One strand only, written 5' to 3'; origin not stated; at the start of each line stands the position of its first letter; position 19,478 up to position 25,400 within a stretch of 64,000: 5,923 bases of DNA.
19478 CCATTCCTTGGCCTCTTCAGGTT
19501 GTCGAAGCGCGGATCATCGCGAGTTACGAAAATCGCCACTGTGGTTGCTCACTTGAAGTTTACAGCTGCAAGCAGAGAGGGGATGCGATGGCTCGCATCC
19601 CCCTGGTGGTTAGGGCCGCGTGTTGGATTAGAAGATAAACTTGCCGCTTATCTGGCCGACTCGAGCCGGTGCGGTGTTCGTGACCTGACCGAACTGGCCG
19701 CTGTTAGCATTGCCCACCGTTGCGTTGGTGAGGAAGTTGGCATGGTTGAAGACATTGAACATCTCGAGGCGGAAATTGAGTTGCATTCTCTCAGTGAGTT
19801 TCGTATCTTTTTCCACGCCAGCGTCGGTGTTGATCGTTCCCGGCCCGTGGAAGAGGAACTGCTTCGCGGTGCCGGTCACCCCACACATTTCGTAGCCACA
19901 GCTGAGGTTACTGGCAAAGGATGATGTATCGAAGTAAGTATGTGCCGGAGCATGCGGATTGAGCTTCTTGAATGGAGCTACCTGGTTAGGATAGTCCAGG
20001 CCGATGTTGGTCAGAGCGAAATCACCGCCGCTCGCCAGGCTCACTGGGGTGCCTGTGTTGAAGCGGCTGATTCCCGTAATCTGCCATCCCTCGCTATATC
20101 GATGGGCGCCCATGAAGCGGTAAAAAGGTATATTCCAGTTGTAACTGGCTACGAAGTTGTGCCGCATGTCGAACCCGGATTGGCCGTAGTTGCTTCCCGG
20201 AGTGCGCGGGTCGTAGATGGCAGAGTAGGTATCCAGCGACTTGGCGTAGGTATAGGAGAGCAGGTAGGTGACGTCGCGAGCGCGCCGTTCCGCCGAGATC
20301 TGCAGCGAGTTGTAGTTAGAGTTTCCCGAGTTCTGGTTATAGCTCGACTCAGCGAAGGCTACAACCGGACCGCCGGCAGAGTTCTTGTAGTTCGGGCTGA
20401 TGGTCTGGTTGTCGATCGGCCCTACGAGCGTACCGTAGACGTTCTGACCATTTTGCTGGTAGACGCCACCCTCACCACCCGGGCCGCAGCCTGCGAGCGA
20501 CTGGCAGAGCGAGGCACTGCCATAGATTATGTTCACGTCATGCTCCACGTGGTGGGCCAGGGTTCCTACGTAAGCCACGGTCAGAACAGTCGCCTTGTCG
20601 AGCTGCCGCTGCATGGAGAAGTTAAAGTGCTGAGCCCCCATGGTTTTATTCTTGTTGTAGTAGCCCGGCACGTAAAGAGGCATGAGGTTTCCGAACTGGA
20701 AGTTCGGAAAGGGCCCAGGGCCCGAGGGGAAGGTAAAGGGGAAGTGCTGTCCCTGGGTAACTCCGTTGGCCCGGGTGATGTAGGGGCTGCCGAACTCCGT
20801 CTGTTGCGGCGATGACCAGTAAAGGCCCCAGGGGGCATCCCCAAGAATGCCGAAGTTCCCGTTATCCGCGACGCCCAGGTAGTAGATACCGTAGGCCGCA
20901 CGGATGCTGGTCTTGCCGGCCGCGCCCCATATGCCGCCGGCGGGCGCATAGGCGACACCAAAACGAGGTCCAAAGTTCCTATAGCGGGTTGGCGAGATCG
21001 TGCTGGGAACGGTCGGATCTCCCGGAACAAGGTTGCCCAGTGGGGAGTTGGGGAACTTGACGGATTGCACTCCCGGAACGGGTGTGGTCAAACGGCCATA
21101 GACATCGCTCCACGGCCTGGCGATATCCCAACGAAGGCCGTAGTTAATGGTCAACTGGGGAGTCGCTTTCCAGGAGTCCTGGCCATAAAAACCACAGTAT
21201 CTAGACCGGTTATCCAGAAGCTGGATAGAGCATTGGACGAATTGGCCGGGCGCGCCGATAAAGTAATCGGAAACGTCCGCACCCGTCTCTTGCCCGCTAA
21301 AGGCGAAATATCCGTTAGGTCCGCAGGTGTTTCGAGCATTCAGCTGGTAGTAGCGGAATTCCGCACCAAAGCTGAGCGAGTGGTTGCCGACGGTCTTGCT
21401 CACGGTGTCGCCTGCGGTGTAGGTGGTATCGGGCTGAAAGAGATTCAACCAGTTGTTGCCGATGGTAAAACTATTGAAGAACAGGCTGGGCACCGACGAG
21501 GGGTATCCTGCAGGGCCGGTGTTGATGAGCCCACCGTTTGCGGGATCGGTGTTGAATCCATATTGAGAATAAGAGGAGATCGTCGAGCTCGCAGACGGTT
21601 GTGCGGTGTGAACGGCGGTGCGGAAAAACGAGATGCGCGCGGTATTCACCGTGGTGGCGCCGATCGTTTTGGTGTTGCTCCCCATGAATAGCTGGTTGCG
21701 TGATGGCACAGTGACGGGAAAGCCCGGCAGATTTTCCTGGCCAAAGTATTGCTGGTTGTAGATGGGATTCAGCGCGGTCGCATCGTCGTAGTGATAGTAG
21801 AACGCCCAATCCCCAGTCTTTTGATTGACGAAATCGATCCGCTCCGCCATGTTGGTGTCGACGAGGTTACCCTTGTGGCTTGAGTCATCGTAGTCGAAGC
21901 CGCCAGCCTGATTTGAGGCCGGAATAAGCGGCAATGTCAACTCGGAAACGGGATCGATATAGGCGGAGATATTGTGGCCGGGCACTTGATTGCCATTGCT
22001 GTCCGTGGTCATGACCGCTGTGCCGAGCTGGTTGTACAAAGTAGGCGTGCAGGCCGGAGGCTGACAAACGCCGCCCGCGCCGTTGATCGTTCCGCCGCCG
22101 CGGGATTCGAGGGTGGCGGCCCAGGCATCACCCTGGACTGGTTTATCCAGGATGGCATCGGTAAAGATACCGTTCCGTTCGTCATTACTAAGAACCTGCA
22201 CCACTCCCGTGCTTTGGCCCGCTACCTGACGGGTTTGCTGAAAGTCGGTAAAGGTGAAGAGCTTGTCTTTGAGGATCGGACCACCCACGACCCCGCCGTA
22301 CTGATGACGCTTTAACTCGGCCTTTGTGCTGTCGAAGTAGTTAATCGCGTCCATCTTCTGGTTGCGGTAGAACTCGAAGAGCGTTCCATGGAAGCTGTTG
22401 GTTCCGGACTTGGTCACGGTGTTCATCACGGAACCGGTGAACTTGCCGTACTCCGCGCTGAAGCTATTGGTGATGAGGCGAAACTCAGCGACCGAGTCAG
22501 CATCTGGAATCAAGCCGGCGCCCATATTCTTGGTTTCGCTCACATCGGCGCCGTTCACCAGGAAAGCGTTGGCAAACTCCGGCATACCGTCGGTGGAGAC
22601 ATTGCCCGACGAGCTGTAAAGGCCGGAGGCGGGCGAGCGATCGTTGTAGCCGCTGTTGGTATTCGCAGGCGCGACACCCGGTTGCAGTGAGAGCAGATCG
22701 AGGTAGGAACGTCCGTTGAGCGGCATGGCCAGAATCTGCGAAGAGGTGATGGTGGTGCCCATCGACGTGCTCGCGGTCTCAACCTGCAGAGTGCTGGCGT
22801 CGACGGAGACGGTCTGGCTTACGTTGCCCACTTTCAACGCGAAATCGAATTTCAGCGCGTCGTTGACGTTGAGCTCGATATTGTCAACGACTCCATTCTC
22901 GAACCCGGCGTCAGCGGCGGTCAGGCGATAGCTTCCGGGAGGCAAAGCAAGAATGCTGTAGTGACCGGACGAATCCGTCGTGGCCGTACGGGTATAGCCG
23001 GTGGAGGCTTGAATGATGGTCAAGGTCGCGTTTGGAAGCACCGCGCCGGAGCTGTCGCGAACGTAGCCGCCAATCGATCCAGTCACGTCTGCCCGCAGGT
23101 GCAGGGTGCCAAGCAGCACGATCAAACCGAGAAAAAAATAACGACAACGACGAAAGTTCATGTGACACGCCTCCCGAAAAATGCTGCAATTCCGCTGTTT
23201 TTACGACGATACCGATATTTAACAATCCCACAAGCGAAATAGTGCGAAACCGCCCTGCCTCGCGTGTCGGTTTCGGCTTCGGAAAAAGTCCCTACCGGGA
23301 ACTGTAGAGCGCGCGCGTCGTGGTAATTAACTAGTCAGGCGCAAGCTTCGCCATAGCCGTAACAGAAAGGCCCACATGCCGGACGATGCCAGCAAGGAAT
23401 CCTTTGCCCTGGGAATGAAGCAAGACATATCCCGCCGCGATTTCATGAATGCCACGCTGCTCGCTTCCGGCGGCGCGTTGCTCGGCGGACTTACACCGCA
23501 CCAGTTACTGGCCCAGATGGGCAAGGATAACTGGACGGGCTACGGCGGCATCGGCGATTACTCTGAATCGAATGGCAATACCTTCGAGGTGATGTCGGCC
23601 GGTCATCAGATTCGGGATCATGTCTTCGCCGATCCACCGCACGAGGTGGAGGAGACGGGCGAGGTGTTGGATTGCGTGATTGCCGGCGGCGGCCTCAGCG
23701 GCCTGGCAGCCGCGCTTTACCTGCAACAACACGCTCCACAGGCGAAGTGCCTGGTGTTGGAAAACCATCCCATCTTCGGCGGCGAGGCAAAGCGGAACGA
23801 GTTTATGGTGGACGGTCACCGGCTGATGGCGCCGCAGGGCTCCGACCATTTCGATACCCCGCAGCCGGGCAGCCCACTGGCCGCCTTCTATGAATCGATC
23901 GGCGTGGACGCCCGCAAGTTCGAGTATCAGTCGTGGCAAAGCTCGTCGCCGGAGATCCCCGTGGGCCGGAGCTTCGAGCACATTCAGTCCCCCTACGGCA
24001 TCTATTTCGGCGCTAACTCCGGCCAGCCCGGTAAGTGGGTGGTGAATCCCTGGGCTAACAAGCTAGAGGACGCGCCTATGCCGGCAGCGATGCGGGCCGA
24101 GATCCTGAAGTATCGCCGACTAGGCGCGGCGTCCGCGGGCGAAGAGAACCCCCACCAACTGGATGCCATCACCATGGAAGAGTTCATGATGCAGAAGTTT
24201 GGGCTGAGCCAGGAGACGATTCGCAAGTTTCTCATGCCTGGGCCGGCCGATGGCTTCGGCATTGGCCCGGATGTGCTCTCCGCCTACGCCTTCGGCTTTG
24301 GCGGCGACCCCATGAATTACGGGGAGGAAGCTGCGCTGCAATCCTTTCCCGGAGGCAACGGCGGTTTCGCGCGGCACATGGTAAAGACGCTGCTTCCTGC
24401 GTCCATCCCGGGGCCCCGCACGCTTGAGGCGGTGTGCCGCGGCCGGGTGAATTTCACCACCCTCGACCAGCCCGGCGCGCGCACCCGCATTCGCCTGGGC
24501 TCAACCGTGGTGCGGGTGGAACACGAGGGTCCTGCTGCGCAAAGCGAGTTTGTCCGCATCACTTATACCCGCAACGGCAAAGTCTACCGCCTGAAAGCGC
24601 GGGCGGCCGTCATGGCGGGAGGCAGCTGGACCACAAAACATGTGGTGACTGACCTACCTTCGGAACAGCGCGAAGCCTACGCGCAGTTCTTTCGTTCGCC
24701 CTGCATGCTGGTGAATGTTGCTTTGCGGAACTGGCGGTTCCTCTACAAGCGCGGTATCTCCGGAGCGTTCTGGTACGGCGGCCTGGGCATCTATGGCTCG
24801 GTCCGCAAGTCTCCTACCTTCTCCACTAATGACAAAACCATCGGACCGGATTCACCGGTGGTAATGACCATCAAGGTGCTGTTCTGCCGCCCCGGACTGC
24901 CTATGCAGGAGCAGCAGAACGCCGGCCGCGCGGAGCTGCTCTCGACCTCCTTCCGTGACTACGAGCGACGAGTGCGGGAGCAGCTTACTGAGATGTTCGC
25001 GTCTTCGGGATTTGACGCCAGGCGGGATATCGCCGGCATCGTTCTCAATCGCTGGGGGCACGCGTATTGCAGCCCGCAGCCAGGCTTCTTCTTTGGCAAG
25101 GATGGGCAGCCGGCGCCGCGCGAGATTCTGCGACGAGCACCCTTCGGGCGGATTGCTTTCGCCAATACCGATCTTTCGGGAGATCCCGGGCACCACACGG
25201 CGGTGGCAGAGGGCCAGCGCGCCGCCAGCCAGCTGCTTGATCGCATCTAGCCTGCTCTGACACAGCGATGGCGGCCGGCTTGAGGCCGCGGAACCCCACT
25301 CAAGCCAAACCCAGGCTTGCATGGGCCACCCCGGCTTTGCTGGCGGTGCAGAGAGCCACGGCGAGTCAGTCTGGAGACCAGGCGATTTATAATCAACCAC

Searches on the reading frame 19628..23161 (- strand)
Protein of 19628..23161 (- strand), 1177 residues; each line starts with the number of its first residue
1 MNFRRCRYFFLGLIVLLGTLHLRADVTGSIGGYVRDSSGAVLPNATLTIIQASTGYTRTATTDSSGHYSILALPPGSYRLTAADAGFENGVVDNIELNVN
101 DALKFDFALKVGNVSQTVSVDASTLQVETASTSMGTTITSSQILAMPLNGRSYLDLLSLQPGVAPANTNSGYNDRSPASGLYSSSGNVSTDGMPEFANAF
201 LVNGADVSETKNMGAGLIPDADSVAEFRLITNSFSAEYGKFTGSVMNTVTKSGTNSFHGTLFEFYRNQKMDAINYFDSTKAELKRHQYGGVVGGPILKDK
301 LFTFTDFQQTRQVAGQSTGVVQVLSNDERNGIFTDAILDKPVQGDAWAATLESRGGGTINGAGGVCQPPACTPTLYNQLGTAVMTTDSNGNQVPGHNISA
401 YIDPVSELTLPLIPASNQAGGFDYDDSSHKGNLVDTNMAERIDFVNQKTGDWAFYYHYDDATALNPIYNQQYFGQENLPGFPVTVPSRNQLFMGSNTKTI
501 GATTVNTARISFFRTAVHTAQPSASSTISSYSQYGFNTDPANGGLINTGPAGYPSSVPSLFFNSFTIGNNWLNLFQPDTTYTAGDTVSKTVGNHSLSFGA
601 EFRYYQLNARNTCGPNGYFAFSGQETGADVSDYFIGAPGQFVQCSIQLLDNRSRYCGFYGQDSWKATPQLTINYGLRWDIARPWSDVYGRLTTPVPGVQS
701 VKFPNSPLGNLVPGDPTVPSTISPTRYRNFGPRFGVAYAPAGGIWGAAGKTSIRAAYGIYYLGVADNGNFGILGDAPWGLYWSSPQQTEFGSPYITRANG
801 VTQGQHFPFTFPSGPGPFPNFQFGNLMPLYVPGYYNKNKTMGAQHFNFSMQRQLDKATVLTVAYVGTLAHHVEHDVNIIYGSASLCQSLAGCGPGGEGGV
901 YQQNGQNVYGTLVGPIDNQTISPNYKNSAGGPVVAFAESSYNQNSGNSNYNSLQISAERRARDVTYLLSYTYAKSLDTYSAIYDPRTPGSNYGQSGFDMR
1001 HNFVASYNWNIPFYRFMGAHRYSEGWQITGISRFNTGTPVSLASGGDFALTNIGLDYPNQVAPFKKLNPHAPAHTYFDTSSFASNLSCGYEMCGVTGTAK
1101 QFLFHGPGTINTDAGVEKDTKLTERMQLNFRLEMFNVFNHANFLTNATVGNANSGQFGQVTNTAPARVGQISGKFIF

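Call 8: search_protein_families(library=pfam, proteins=[window:19628-23161:-], max_evalue=0.001)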
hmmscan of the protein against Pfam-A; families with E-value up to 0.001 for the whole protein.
window:19628-23161:- (1177 aa): 4 families
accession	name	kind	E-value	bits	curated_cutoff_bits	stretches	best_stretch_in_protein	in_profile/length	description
PF25183.1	OMP_b-brl_4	-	1.5e-164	550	30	1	249-1170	1-838/838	Outer membrane beta barrel domain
PF13620.12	CarboxypepD_reg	-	9.9e-21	74.3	32.3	1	29-110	1-82/82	Carboxypeptidase regulatory-like domain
PF13715.12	CarbopepD_reg_2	-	1.9e-05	25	32.2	1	31-109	2-76/88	CarboxypepD_reg-like domain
PF17802.7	SpaA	-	0.00056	20.5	23.1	0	36-81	9-57/91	Prealbumin-like fold domain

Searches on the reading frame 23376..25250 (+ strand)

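Call 8: search_protein_families(library=pfam, proteins=[window:23376-25250:+], max_evalue=0.001)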
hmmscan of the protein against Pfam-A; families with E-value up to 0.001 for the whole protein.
window:23376-25250:+ (624 aa): 5 families
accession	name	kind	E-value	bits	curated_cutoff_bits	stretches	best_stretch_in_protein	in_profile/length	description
PF01593.30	Amino_oxidase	-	2.1e-10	40.9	19.8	1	107-621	1-443/443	Flavin containing amine oxidoreductase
PF13450.12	NAD_binding_8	-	5.4e-09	36.6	21.9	1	102-173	1-66/68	NAD(P)-binding Rossmann-like domain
PF01266.30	DAO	-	4.7e-08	33.4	27.9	1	99-148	1-49/353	FAD dependent oxidoreductase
PF01946.23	Thi4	-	0.00013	21.7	26.2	1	98-137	18-56/235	Thi4 family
PF00890.30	FAD_binding_2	-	0.00083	19.1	20.4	0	99-137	1-37/414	FAD binding domain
